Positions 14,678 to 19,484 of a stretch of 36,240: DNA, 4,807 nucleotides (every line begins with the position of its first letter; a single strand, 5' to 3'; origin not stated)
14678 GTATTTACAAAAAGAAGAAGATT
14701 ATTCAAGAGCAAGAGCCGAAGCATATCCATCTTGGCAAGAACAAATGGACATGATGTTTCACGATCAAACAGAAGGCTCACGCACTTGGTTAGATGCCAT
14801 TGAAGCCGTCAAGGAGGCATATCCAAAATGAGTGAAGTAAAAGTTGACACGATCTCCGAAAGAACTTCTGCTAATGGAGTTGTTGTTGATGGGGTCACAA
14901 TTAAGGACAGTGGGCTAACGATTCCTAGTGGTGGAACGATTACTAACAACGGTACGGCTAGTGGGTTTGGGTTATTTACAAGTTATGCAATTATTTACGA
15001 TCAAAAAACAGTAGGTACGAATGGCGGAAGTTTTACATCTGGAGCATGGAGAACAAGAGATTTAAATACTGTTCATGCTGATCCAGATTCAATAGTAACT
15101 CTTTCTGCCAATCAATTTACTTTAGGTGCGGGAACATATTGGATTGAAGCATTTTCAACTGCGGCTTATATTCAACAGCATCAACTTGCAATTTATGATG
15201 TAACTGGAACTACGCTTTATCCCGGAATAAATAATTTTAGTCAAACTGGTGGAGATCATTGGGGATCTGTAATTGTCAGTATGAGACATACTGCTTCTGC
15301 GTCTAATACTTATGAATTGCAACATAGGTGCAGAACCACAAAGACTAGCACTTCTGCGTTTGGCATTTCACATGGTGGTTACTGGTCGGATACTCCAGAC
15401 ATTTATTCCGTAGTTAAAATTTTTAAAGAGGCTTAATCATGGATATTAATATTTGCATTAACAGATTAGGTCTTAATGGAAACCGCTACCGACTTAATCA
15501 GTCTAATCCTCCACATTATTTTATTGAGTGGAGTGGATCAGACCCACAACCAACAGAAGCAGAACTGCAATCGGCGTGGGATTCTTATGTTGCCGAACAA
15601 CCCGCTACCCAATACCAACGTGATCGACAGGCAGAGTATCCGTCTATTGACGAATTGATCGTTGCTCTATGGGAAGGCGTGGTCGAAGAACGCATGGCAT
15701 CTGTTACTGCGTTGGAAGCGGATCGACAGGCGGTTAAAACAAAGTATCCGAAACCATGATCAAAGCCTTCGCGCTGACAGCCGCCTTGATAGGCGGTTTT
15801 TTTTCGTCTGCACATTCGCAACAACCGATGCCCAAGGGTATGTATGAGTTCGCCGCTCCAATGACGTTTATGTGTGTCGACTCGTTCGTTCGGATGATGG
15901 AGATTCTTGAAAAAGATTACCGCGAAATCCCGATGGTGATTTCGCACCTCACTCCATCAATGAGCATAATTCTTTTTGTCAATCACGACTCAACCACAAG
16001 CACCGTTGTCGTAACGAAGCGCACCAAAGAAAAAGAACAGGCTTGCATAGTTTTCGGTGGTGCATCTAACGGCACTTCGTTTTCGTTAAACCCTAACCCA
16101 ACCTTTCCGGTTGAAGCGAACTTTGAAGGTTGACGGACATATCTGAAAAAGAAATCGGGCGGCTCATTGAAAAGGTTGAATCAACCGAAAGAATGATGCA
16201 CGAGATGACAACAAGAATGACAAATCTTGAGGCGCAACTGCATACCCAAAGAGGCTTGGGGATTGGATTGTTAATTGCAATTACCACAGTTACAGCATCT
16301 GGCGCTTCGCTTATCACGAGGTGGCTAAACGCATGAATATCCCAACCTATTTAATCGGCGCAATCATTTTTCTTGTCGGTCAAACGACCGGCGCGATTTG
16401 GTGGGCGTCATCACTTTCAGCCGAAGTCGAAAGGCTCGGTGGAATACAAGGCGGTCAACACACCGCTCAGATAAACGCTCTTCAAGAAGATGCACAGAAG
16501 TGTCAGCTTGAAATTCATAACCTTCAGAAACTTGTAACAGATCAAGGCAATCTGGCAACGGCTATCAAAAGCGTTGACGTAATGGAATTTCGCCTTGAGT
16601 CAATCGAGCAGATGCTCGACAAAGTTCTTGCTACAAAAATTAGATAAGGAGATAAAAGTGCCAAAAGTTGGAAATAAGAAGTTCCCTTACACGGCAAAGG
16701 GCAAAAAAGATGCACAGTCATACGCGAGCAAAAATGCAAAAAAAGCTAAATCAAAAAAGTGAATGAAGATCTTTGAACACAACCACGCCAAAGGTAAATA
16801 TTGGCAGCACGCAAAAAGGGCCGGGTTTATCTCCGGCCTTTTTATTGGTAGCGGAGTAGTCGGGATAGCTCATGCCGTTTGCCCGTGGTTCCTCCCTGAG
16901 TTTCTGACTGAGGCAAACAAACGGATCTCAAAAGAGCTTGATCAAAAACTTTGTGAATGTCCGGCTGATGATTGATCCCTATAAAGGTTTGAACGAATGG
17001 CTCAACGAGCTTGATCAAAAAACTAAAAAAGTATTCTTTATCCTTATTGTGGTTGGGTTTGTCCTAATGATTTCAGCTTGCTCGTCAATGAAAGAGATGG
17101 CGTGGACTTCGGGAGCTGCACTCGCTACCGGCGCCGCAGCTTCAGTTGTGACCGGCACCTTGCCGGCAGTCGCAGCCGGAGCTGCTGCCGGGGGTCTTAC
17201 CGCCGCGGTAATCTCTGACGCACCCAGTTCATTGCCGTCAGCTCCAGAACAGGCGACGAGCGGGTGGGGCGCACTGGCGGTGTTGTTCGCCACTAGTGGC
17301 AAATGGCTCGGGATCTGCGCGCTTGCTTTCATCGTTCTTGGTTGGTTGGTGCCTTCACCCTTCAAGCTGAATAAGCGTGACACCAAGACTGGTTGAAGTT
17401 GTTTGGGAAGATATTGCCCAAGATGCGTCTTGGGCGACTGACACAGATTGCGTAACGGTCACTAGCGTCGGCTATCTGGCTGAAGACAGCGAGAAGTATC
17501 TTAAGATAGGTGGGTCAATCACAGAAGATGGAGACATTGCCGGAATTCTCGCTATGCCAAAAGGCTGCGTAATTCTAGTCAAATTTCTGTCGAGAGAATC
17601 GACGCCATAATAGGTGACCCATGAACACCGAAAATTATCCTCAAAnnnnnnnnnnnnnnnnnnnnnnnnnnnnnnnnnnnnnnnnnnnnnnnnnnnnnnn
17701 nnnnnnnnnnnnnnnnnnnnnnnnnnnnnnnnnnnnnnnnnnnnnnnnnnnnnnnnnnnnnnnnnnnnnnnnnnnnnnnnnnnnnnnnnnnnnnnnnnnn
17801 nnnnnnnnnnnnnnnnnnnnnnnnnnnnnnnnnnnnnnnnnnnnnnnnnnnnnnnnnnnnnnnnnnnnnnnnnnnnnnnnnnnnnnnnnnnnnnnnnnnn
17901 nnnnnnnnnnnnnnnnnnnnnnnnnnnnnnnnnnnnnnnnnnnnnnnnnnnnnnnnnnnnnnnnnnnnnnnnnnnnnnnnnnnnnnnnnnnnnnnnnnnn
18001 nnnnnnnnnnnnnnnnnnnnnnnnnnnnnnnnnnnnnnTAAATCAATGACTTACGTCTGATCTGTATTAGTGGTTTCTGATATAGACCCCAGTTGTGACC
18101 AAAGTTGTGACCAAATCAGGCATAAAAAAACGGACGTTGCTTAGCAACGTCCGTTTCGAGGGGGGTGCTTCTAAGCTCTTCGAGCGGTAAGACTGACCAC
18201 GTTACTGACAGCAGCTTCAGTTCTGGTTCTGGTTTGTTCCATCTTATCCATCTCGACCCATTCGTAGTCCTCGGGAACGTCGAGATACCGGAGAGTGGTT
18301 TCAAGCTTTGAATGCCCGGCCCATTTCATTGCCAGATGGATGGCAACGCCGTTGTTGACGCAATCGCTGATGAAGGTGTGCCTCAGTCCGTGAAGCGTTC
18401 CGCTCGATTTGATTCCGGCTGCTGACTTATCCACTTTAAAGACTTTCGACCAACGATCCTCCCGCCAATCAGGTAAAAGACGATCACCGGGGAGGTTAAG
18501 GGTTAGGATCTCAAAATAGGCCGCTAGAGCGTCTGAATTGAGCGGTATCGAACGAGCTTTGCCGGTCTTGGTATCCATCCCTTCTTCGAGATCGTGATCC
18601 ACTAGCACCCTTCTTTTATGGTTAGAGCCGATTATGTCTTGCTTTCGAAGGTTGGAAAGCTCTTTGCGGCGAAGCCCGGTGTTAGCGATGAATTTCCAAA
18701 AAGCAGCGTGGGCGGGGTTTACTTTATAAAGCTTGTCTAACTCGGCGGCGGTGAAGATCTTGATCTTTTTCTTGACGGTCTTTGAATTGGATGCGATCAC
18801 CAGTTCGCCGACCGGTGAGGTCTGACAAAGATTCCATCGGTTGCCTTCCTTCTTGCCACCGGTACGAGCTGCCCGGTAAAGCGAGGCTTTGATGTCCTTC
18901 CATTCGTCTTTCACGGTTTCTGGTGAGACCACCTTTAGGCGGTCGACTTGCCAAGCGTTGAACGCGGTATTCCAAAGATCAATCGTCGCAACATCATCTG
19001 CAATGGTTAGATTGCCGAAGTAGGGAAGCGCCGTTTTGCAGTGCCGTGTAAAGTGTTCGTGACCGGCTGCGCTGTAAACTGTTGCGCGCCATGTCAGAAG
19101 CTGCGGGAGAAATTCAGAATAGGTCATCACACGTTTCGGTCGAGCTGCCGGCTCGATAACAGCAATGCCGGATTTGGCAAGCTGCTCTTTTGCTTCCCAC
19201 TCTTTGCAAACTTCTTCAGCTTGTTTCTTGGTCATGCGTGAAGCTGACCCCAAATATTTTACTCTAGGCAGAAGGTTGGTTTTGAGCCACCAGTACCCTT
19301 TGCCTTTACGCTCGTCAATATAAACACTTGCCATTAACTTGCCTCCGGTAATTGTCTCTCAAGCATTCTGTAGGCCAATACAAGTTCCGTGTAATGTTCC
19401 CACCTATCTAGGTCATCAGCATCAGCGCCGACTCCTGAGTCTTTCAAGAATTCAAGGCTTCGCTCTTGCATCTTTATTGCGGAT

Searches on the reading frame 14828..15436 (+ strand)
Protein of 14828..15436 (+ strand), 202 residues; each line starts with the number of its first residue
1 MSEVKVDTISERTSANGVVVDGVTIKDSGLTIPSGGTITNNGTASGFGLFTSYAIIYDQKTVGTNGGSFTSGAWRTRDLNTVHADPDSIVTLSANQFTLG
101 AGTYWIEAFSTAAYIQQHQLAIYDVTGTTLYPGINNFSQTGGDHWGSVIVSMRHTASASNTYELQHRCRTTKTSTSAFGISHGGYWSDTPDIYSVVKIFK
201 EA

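Call 58: find_encoding_contigs(protein=window:14828-15436:+, flank=10000, max_places=6)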
Protein window:14828-15436:+ (202 aa): 22 contigs read that carry it; 6 places shown.
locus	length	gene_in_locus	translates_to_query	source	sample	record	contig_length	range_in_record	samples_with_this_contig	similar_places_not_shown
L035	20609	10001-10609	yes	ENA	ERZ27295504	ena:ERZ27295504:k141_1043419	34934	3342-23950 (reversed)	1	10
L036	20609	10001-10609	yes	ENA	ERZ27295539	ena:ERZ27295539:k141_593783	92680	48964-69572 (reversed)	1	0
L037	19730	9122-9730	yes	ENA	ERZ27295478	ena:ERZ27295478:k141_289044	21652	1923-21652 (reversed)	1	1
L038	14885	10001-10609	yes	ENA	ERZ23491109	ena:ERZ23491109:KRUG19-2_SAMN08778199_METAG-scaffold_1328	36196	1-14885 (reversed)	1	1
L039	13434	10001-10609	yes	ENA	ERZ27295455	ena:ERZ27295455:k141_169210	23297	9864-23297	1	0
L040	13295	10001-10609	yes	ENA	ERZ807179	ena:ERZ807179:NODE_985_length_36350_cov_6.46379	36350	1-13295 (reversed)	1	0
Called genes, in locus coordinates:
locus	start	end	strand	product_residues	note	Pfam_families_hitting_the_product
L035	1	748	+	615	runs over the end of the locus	-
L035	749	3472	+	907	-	PF18760:ART-PolyVal (faint), PF06414:Zeta_toxin, PF13671:AAA_33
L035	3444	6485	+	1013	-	-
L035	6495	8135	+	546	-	-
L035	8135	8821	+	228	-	PF21722:Gly_rich_2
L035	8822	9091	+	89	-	-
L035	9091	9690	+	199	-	-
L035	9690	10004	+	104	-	PF09636:XkdW (weak)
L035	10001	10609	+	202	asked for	-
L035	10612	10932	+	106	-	PF09636:XkdW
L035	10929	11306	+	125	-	-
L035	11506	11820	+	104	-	-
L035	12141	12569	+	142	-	-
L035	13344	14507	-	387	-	PF00589:Phage_integrase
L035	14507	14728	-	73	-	-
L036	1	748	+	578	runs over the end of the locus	-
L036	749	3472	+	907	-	PF18760:ART-PolyVal (faint), PF06414:Zeta_toxin, PF13671:AAA_33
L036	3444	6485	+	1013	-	-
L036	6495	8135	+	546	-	-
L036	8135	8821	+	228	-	PF21722:Gly_rich_2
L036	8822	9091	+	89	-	-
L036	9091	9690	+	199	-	-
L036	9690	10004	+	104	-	PF09636:XkdW (weak)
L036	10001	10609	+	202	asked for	-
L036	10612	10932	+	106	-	PF09636:XkdW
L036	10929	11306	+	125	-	-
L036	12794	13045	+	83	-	-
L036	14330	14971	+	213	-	PF00005:ABC_tran, PF02463:SMC_N (faint), PF13304:AAA_21 (faint)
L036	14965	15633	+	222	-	PF03379:CcmB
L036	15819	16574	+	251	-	PF01578:Cytochrom_C_asm, PF27518:CcmC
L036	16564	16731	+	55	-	PF04995:CcmD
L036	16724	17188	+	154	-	PF03100:CcmE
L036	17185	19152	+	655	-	PF01578:Cytochrom_C_asm, PF16327:CcmF_C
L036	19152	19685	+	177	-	PF08534:Redoxin, PF00578:AhpC-TSA, PF00085:Thioredoxin (faint), PF13098:Thioredoxin_2 (weak), PF13905:Thioredoxin_8 (weak)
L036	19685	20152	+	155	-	PF03918:CcmH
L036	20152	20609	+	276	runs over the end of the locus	PF13428:TPR_14 (faint), PF23914:TPR_CcmH_CycH (faint), PF14559:TPR_19 (faint), PF13432:TPR_16 (faint), PF07719:TPR_2 (faint), PF13174:TPR_6 (faint)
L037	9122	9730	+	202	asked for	-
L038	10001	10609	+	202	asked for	-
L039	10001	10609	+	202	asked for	-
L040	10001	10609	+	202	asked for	-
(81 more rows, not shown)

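Call 60: find_related_loci(query=L036:17185-19152:+, collection=genome_contigs, flank=3000)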
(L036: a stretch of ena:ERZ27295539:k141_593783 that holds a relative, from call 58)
Query L036:17185-19152:+ (655 aa) in genome_contigs; peptide patterns used: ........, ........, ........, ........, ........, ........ (x = any residue, [..] = any of these).
600 stretches matched a pattern (row limit reached: there are more); 594 encode a relative of the query (tblastn E <= 1e-3); the best 80 are kept; 80 distinct loci.
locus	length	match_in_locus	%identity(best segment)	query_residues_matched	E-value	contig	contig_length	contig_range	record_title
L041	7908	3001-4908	60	1-631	0e+0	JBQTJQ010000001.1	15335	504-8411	MAG: Gammaproteobacteria bacterium isolate SAW2 c_000000105254, whole genome shotgun sequence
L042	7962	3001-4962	58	1-643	0e+0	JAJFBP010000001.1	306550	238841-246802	MAG: Panacagrimonas sp. isolate C_No_T20_A_bin.30 scaffold_15, whole genome shotgun sequence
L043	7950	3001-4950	58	1-641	0e+0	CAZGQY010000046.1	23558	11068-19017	MAG TPA_asm: uncultured Methylococcaceae bacterium isolate binchicken_co46_824 genome assembly, contig: NODE_3924_length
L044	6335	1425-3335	61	1-632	0e+0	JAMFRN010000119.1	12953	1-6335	MAG: Nevskia soli isolate NGEE_A_bin8 k127_844580, whole genome shotgun sequence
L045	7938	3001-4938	59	4-644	0e+0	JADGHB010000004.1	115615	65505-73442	MAG: Nevskia sp. isolate HOG36 NODE_14_length_115615_cov_307.908567, whole genome shotgun sequence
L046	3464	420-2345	59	1-646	0e+0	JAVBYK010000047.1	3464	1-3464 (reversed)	MAG: bacterium isolate GS31 10344, whole genome shotgun sequence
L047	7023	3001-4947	57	1-645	0e+0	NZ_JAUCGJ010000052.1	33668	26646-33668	Candidatus Venteria ishoeyi isolate HSG18 NODE_52_length_33668, whole genome shotgun sequence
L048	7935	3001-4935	55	1-639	0e+0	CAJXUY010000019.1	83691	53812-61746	MAG TPA_asm: uncultured Oleiphilaceae bacterium isolate SRR3933263_bin.5_MetaBAT_v2.12.1_MAG genome assembly, contig: NO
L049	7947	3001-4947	56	1-653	0e+0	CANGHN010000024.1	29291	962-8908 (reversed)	MAG: Betaproteobacteria bacterium isolate Jr-28jun17-117 genome assembly, contig: Jr-28jun17-C2189, whole genome shotgun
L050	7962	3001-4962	60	1-642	0e+0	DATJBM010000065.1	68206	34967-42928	MAG TPA_asm: Casimicrobiaceae bacterium isolate SMAG_U15354 k141_5890690, whole genome shotgun sequence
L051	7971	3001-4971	57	1-654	0e+0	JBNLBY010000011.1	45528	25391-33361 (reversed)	MAG: Sideroxydans sp. isolate C2.bin.17.strict NODE_11_length_45528_cov_3.498405, whole genome shotgun sequence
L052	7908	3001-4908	59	1-639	0e+0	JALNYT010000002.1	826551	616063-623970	MAG: Sulfuritalea sp. isolate SO_2017_GW1 bin 197 NODE_34_length_826551_cov_16.695253_OW334_2017, whole genome shotgun s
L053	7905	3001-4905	58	1-639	0e+0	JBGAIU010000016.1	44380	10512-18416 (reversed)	MAG: Polynucleobacter sp. isolate MAG_MBR_H125.56 MBRH125-56_opera_contig_2342, whole genome shotgun sequence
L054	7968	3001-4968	57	1-654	0e+0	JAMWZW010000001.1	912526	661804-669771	MAG: Nitrosomonas sp. isolate JAMMSM_AOB_3 opera_contig_1, whole genome shotgun sequence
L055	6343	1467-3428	57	1-643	0e+0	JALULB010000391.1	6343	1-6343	MAG: Sedimenticola sp. isolate S144_metabat2_scaf2bin.190_VB S144_NODE_9308_length_6343_cov_1.458012, whole genome shotg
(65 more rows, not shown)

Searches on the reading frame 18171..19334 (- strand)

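Call 43: search_protein_families(library=pfam, proteins=[window:18171-19334:-], max_evalue=0.01)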
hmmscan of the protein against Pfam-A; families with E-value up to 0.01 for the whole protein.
window:18171-19334:- (387 aa): 1 family
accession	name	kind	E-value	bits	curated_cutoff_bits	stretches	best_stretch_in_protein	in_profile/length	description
PF00589.27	Phage_integrase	-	3.3e-17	63.2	27.1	1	198-353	7-168/172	Phage integrase family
